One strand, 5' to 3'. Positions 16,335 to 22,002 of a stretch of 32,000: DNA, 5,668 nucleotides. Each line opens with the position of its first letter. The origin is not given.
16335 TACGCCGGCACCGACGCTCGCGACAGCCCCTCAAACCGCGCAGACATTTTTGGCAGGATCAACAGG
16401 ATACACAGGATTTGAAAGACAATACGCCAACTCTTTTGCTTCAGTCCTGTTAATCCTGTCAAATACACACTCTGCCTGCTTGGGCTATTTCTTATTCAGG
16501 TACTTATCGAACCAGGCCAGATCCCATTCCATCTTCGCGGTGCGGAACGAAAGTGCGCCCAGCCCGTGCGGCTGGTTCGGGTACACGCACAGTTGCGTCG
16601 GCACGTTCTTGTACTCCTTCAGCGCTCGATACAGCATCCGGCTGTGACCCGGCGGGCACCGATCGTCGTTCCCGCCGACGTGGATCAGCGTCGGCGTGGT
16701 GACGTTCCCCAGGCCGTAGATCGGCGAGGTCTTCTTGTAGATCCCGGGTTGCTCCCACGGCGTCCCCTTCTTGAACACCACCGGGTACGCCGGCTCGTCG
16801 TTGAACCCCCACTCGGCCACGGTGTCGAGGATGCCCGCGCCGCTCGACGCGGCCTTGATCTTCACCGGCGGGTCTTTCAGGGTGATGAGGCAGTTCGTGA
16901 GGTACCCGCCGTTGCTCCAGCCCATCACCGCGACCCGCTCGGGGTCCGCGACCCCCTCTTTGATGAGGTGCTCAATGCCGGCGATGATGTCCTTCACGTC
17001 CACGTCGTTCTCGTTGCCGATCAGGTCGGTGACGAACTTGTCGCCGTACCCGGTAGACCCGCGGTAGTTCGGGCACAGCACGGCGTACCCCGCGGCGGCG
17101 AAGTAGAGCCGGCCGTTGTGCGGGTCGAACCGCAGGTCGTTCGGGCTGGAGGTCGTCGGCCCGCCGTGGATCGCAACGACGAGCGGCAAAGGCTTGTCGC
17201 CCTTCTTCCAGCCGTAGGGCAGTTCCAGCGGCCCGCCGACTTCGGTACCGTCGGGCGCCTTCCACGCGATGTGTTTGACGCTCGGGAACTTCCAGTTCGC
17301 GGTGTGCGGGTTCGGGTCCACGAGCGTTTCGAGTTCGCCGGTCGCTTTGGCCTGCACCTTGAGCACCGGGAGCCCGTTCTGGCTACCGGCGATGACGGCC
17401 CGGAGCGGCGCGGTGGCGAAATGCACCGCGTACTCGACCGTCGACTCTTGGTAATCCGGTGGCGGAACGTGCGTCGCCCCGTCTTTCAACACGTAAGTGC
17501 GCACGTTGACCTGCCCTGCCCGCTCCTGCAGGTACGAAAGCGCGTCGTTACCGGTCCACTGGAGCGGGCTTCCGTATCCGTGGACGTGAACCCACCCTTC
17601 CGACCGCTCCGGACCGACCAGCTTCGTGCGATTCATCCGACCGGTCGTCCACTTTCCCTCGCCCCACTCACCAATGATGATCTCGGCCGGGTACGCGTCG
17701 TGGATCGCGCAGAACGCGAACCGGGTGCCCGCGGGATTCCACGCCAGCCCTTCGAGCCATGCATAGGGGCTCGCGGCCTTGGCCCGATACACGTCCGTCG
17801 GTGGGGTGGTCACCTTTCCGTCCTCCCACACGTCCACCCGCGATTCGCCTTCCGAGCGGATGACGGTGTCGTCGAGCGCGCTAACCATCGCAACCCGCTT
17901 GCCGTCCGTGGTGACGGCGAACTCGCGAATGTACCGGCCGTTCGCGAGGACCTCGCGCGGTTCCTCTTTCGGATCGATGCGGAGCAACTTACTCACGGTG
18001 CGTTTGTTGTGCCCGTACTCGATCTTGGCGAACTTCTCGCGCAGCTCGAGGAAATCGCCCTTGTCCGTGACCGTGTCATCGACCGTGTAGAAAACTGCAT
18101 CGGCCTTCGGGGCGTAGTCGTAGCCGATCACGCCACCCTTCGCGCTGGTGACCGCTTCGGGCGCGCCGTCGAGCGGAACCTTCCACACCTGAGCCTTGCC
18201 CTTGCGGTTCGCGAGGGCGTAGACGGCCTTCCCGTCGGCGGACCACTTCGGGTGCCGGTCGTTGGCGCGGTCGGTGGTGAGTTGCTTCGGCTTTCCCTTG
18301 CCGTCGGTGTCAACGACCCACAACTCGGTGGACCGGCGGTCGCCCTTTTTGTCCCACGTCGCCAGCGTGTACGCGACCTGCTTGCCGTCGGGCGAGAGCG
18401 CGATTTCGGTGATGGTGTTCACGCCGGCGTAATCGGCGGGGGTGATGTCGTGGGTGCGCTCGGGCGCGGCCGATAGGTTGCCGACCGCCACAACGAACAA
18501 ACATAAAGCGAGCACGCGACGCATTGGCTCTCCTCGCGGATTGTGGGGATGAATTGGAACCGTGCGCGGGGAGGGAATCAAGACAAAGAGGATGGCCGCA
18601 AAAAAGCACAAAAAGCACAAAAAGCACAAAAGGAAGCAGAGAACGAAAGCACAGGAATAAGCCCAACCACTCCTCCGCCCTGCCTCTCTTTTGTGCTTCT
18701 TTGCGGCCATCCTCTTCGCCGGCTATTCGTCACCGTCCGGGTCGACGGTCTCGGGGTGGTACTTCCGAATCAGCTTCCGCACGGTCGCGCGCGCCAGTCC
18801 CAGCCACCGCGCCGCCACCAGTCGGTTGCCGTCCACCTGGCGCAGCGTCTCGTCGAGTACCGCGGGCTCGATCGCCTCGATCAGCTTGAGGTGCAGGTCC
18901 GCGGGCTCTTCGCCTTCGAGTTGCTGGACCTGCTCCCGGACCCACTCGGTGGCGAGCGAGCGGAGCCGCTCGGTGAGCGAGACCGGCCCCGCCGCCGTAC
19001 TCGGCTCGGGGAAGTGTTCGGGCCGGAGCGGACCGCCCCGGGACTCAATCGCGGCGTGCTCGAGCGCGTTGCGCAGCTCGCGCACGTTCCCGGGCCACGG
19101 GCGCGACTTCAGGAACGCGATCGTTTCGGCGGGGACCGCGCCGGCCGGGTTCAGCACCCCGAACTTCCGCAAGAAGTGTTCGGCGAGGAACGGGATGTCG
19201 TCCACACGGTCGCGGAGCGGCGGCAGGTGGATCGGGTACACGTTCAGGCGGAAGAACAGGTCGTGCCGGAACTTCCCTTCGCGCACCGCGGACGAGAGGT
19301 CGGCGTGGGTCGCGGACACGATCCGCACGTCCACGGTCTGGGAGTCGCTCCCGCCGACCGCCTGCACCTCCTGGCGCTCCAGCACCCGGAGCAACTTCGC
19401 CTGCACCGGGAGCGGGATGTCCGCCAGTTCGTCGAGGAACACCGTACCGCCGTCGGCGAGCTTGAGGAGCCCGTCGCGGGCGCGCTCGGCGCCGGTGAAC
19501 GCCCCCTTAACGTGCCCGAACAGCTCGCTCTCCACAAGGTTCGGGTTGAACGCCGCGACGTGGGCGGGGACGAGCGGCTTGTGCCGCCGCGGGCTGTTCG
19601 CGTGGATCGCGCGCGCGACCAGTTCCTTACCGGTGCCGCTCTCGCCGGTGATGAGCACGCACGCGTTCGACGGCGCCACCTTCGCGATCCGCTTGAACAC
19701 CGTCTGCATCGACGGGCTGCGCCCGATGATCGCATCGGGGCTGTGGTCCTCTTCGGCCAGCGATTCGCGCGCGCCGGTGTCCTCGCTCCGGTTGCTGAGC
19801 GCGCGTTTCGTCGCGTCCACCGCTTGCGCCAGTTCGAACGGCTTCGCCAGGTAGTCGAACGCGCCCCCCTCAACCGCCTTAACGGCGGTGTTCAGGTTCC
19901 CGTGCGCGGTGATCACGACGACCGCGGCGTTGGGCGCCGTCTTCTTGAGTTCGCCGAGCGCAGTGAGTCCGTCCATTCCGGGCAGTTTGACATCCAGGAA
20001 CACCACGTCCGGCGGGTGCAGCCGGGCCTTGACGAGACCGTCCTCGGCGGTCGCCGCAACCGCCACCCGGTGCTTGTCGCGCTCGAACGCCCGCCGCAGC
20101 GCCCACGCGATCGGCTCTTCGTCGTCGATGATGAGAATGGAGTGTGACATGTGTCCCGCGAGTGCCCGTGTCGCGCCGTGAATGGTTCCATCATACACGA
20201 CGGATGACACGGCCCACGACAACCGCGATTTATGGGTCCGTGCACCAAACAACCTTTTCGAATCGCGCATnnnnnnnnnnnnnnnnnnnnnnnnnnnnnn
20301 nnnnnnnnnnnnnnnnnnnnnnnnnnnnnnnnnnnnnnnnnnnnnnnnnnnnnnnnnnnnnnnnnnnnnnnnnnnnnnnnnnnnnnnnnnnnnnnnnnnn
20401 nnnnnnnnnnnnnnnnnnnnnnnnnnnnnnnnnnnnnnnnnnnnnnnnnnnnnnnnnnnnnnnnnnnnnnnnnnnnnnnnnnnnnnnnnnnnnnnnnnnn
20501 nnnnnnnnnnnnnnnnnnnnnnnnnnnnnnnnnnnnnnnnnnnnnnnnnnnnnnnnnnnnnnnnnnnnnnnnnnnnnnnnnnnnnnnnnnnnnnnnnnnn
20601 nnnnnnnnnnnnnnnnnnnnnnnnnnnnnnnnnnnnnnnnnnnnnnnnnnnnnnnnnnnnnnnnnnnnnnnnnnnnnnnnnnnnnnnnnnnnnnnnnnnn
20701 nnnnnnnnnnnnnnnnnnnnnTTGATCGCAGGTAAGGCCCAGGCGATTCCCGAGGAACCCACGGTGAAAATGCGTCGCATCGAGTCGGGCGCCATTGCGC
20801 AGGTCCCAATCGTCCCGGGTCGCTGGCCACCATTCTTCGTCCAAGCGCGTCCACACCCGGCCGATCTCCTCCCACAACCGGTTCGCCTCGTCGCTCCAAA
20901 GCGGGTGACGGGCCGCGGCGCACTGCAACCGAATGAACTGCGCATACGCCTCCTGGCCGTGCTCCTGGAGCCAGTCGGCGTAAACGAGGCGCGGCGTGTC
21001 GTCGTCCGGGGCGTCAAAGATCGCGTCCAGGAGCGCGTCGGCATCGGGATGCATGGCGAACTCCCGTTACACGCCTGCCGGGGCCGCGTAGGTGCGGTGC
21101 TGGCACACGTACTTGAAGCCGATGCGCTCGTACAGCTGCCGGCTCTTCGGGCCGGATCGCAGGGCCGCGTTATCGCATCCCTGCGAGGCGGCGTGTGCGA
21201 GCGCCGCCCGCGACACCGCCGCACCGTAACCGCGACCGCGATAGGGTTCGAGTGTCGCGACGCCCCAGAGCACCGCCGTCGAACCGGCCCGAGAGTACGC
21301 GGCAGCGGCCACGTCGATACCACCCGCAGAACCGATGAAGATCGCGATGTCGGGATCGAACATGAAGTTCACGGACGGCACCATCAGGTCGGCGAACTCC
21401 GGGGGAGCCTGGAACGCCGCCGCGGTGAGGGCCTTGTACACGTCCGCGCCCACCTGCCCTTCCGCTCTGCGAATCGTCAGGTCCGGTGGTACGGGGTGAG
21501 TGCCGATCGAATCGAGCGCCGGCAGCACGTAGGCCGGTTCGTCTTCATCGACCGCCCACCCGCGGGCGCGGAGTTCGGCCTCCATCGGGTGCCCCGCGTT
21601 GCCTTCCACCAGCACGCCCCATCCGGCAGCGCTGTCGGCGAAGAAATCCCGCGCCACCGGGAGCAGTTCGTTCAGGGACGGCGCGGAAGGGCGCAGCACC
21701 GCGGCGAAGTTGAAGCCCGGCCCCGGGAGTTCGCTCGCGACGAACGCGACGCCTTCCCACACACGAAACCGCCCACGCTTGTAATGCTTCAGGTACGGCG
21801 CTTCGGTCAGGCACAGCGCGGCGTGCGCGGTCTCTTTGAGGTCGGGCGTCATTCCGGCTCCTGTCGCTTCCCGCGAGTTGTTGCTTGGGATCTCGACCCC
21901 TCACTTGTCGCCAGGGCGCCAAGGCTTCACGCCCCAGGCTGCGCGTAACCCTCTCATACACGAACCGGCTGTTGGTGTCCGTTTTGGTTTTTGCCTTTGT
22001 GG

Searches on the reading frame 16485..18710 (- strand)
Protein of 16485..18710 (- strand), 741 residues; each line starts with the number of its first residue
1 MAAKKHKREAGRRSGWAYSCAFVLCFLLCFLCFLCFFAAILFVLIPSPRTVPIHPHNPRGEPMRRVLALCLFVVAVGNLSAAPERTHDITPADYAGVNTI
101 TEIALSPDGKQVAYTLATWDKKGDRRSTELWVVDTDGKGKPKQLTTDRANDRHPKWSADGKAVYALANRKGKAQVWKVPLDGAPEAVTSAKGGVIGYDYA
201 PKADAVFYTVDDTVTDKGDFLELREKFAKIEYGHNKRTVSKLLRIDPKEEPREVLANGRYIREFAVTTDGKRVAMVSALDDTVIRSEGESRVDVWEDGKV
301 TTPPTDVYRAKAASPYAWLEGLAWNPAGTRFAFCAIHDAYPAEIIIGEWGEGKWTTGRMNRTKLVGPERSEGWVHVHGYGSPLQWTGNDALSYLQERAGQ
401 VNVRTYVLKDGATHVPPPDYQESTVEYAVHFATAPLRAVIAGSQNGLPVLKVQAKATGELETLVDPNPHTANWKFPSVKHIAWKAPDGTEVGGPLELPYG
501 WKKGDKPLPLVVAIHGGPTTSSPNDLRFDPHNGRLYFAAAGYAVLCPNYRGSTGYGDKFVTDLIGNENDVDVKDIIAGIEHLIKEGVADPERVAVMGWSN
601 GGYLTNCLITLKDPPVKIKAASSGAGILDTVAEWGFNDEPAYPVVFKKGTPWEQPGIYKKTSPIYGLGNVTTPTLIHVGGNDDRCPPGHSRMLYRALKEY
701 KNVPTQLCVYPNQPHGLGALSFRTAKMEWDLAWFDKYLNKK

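Call 78: search_protein_families(library=pfam, max_evalue=0.0001, proteins=[window:16485-18710:-])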
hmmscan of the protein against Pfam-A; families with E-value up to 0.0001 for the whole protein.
window:16485-18710:- (741 aa): 8 families
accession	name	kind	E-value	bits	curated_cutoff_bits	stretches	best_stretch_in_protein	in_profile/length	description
PF00326.27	Peptidase_S9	-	4.5e-45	154.2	22.6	1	536-740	9-212/213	Prolyl oligopeptidase family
PF20434.5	BD-FAE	-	9.7e-11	42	26.8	1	502-697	7-215/215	BD-FAE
PF07676.18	PD40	-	3.4e-07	30.5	20.9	0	141-176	1-37/38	WD40-like Beta Propeller Repeat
PF01738.24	DLH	-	1.6e-06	28.3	21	1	537-716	37-187/217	Dienelactone hydrolase family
PF02129.25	Peptidase_S15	-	1.2e-05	25.6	23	1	492-633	6-135/262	X-Pro dipeptidyl-peptidase (S15 family)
PF10647.15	Gmad1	-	2.3e-05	24.8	20.5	0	95-281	20-133/251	Lipoprotein LpqB beta-propeller domain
PF12146.15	Hydrolase_4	-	3.6e-05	23.6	27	0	669-716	189-233/239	Serine aminopeptidase, S33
PF12697.13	Abhydrolase_6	-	9.4e-05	23.6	26.3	0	511-609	1-84/217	Alpha/beta hydrolase family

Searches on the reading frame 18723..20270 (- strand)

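Call 78: search_protein_families(library=pfam, max_evalue=0.0001, proteins=[window:18723-20270:-])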
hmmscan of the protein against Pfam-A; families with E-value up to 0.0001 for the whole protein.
window:18723-20270:- (515 aa): 5 families
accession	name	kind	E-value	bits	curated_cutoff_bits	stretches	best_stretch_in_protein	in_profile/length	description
PF00158.32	Sigma54_activat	-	6.7e-67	224.8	20.2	1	181-348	1-168/168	Sigma-54 interaction domain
PF00072.30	Response_reg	-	3.1e-27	95.4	30.2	1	45-153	1-109/111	Response regulator receiver domain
PF14532.12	Sigma54_activ_2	-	5e-21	75.8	25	1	182-352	1-138/138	Sigma-54 interaction domain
PF25601.1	AAA_lid_14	-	7.3e-18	64.6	27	1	353-424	1-74/87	AAA+ ATPase lid domain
PF07728.20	AAA_5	-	1.2e-06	29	22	1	205-305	2-98/139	AAA domain (dynein-related subfamily)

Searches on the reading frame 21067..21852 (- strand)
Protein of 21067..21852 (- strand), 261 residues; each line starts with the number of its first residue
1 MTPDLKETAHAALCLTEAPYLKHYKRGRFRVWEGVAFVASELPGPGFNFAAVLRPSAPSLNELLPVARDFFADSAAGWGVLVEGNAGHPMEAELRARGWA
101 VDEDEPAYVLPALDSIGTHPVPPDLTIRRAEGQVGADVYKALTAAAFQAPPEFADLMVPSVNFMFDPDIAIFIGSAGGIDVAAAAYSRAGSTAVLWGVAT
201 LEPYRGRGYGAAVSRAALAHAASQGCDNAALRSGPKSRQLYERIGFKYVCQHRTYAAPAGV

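Call 78: search_protein_families(library=pfam, max_evalue=0.0001, proteins=[window:21067-21852:-])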
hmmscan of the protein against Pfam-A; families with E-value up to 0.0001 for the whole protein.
window:21067-21852:- (261 aa): 3 families
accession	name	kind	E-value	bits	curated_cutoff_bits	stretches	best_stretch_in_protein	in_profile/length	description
PF00583.31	Acetyltransf_1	-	1.3e-09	38.8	20.7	1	181-246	45-116/116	Acetyltransferase (GNAT) family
PF13508.13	Acetyltransf_7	-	1.7e-07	31.9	27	1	177-247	11-83/84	Acetyltransferase (GNAT) domain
PF08445.16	FR47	-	3.6e-05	24.1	22.1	1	192-249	21-80/86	FR47-like protein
